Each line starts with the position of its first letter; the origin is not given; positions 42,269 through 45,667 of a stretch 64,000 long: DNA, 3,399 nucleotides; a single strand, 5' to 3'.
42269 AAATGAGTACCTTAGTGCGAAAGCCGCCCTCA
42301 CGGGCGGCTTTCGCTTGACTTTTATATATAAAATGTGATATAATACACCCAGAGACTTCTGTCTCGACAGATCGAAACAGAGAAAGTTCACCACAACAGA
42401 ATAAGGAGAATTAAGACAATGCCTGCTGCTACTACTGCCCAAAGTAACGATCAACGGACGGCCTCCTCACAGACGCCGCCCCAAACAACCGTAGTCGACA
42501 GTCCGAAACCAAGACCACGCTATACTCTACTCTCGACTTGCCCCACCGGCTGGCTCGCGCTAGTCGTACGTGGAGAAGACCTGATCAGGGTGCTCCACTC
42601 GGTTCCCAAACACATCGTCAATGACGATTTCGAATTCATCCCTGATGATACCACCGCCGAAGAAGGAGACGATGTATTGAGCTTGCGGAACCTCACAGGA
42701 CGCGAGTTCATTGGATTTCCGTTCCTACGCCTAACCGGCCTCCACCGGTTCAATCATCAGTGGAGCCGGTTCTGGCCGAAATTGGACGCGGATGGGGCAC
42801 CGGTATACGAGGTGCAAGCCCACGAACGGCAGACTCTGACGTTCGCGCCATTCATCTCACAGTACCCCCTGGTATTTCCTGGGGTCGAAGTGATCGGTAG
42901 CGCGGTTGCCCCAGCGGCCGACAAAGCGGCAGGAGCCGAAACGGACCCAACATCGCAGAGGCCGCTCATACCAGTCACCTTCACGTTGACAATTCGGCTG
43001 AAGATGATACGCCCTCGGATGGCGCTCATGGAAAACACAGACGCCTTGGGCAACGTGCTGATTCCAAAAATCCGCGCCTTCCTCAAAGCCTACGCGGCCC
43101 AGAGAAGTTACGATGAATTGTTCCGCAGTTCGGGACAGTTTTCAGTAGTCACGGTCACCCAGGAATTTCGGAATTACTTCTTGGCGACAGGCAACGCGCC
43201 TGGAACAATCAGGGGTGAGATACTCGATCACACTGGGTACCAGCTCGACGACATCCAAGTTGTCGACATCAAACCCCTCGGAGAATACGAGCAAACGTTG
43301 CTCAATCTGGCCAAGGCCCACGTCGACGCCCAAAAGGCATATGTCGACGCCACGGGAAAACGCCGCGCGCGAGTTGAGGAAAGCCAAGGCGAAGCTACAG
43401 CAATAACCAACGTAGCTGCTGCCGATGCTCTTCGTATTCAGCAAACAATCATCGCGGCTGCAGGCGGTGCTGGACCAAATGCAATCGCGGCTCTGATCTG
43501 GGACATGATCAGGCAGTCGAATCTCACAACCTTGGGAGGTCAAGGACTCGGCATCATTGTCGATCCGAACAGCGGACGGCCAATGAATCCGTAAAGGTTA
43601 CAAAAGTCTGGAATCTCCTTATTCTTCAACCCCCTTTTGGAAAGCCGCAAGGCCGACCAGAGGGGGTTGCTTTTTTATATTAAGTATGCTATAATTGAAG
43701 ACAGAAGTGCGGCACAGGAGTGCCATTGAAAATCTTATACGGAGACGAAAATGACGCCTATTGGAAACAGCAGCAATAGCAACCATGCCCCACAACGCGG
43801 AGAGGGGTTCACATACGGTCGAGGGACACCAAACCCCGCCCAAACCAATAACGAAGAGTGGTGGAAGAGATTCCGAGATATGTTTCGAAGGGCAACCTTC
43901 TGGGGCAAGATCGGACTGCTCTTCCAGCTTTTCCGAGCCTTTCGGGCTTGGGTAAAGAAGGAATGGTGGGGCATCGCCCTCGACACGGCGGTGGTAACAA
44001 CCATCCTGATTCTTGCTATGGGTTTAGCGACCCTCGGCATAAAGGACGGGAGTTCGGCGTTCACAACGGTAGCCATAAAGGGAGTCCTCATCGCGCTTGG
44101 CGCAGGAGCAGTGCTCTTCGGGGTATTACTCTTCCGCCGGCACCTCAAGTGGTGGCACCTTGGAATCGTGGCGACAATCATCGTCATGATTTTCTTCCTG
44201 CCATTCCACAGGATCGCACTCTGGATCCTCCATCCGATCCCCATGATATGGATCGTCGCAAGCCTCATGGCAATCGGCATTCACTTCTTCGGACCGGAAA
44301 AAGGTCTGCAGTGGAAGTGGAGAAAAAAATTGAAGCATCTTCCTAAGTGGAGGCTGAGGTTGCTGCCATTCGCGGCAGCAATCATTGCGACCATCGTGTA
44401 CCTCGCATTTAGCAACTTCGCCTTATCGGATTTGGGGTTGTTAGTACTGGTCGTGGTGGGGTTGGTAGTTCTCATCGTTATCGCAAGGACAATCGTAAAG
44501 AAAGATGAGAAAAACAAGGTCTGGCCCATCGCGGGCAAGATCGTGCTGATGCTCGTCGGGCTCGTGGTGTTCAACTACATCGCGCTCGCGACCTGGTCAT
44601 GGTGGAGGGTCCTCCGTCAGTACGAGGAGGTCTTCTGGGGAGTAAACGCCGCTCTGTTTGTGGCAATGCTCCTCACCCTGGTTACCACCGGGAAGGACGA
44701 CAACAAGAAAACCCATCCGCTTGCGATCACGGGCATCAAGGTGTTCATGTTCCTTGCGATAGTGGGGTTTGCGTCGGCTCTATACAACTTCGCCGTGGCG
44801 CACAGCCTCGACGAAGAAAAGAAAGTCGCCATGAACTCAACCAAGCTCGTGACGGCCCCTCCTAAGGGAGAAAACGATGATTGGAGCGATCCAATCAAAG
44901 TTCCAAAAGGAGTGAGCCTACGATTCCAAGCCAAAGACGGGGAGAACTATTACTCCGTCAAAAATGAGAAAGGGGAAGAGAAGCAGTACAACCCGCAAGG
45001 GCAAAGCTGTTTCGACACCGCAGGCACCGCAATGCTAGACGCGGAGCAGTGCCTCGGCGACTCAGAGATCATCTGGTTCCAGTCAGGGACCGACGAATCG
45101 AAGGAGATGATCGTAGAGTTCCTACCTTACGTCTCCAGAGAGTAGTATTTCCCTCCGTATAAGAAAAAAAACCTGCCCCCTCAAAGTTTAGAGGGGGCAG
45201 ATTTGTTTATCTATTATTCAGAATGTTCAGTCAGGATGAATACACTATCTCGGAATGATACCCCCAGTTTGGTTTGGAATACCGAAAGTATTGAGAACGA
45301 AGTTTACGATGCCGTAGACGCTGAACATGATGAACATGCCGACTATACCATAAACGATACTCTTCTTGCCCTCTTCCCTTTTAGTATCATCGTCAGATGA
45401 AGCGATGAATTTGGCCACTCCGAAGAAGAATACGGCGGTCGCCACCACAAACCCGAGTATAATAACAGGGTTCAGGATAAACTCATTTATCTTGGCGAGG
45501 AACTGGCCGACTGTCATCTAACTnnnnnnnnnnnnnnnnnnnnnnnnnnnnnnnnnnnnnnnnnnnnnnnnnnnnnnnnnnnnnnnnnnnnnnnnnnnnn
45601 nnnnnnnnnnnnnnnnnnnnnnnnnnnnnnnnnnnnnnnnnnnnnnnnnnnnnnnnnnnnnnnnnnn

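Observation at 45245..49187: Tandem array of seven paralogous small two-TM proteins next to a membrane-anchored solute-binding-like protein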

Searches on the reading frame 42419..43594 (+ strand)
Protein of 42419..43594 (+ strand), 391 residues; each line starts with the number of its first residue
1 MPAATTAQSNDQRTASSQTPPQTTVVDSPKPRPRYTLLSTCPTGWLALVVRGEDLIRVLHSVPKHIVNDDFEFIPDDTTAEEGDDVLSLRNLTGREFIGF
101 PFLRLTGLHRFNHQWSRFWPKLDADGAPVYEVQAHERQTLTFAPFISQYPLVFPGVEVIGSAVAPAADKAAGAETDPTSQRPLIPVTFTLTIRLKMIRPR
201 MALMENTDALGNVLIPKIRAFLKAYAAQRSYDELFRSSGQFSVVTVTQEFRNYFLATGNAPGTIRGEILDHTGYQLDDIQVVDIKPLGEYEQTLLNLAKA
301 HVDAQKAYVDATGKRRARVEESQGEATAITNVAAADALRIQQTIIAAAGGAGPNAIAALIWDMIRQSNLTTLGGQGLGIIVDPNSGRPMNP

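Call 3: search_protein_families(library=pfam, proteins=[window:42419-43594:+], max_evalue=1)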
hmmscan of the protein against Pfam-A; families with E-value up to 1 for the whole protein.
window:42419-43594:+ (391 aa): 1 family
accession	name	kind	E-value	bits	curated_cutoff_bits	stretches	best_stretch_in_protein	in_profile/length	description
PF01145.31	Band_7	-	0.0044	17.5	23.6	1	187-326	61-176/176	SPFH domain / Band 7 family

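Call 4: search_protein_families(library=ncbifam, proteins=[window:42419-43594:+], max_evalue=1)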
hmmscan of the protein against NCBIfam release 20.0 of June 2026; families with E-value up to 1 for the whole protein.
window:42419-43594:+ (391 aa): 1 family
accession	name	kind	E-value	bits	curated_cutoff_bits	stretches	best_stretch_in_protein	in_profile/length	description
NF006256.0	PRK08404.1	equivalog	0.17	12.1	107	1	306-350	6-50/103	V-type ATP synthase subunit H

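Call 42: search_protein_families(library=phrogs, proteins=[window:42419-43594:+], max_evalue=0.01)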
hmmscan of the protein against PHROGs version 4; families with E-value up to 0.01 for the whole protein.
window:42419-43594:+ (391 aa): 0 families

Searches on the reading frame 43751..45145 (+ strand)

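Call 3: search_protein_families(library=pfam, proteins=[window:43751-45145:+], max_evalue=1)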
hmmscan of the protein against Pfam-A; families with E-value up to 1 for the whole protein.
window:43751-45145:+ (464 aa): 3 families
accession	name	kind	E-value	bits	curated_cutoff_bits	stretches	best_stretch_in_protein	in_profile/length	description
PF25592.1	DUF7937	-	0.00026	20.4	31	2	208-360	155-313/402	Domain of unknown function (DUF7937)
PF05875.18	Ceramidase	-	0.25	11.2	32.5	1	128-300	45-209/259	Ceramidase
PF09843.14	DUF2070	-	0.85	8.3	30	1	191-338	5-148/561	Predicted membrane protein (DUF2070)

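Call 4: search_protein_families(library=ncbifam, proteins=[window:43751-45145:+], max_evalue=1)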
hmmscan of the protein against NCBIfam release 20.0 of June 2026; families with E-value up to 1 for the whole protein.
window:43751-45145:+ (464 aa): 0 families

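Call 42: search_protein_families(library=phrogs, proteins=[window:43751-45145:+], max_evalue=0.01)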
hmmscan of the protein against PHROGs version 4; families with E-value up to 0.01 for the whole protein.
window:43751-45145:+ (464 aa): 0 families

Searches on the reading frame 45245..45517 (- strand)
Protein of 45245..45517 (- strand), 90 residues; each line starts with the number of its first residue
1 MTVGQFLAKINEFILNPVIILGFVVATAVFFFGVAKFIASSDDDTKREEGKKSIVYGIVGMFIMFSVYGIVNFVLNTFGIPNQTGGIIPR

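Call 3: search_protein_families(library=pfam, proteins=[window:45245-45517:-], max_evalue=1)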
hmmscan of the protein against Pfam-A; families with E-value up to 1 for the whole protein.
window:45245-45517:- (90 aa): 9 families
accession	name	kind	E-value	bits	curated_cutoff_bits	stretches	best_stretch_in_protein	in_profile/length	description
PF18895.5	T4SS_pilin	-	4.3e-10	40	26.6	1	14-74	12-71/71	Type IV secretion system pilin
PF07331.16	TctB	-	0.0013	19.3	29.1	1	20-75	88-132/137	Tripartite tricarboxylate transporter TctB family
PF11190.13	DUF2976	-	0.0094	16.3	28.2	1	4-67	13-77/87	Protein of unknown function (DUF2976)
PF12442.13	DUF3681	-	0.015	16.2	24.3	1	15-70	47-95/96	Protein of unknown function (DUF3681)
PF06570.16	DUF1129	-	0.021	14.9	29.1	1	20-78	119-175/207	Protein of unknown function (DUF1129)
PF04515.18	Choline_transpo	-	0.043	13.5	26.9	1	5-77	33-118/326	Plasma-membrane choline transporter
PF20303.3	YLATT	-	0.075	13.3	26.7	1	18-63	2-47/107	YEATS-Like-Associating Three TM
PF23033.1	DUF7034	-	0.15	12.7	27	1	55-82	75-101/119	Domain of unknown function (DUF7034)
PF12811.12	BaxI_1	-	0.32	11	26.2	1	4-81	89-161/233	Bax inhibitor 1 like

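Call 4: search_protein_families(library=ncbifam, proteins=[window:45245-45517:-], max_evalue=1)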
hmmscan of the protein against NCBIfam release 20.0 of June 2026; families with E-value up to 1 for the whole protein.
window:45245-45517:- (90 aa): 5 families
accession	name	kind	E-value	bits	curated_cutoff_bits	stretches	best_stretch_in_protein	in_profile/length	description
NF045849.1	ICE_MMCAP2_0565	equivalog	2.6e-08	33.5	40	1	14-77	16-79/80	Mbov_0395 family pilin-like conjugal transfer protein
NF038300.1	EPS_HpsL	equivalog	0.027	13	640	1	17-67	147-198/534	hormogonium polysaccharide biosynthesis protein HpsL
NF002248.0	PRK01160.1-3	equivalog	0.044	13.4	300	1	16-76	44-104/180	hypothetical protein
NF038018.1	qmoC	equivalog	0.12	11.8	300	1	39-77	212-250/360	quinone-interacting membrane-bound oxidoreductase complex subunit QmoC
TIGR04286.1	MSEP-CTERM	equivalog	0.2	9.5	150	1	8-70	165-226/920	MSEP-CTERM sorting domain-containing protein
